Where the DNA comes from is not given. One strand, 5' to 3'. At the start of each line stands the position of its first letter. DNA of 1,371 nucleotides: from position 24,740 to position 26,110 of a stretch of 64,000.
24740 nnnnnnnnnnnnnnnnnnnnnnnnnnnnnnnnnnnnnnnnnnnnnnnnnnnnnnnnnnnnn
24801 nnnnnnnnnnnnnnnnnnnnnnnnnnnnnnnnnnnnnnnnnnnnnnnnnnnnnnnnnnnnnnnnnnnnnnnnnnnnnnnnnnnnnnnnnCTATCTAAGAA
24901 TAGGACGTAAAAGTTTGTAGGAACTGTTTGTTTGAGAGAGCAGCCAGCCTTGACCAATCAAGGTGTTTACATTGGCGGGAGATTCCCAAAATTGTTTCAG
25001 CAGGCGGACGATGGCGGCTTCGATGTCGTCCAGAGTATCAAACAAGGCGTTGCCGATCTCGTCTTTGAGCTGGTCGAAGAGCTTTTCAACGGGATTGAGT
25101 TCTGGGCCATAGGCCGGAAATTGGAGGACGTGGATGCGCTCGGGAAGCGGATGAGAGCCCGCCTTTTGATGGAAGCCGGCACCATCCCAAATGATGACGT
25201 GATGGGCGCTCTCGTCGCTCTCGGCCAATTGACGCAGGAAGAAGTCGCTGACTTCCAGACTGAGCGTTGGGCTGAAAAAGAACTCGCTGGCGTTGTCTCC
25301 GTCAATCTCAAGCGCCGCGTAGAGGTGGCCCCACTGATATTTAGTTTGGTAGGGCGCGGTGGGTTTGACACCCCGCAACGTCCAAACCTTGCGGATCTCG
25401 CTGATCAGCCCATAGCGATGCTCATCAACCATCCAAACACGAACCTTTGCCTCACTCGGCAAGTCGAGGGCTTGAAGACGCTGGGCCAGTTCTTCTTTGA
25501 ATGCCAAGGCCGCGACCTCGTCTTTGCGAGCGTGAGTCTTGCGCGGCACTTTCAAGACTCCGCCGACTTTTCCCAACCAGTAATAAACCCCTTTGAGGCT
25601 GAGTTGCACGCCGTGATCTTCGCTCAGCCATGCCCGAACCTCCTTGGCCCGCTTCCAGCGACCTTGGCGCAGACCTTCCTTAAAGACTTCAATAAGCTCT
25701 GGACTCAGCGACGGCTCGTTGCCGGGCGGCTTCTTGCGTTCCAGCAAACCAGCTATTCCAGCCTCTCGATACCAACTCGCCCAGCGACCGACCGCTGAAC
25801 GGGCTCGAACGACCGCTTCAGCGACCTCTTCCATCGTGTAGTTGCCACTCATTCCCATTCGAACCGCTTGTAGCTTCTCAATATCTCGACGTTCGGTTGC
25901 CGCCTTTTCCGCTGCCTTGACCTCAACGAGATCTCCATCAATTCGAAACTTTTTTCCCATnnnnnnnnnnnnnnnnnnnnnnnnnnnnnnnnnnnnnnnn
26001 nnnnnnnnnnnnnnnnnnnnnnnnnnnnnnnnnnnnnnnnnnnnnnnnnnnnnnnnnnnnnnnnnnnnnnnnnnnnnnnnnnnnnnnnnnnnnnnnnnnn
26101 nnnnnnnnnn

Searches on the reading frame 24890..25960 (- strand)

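Call 13: search_protein_families(library=pfam, proteins=[window:24890-25960:-])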
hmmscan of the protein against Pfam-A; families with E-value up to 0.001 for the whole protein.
window:24890-25960:- (356 aa): 6 families
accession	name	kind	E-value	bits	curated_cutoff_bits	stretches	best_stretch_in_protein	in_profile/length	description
PF13358.12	DDE_3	-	1.7e-18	67.3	28.6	1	174-313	1-145/146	DDE superfamily endonuclease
PF13592.12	HTH_33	-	9e-10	38.5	25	1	101-157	4-59/60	Winged helix-turn helix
PF13565.12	HTH_32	-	1.7e-08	35.3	33.7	1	57-129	2-73/73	Homeodomain-like domain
PF13518.12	HTH_28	-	1.6e-06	28.5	25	1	28-79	1-51/52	Helix-turn-helix domain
PF13011.12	LZ_Tnp_IS481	-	0.00054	20.6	22.2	0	33-99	18-85/85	leucine-zipper of insertion element IS481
PF13551.12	HTH_29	-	0.00078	19.9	28.1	0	31-88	3-61/64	Winged helix-turn helix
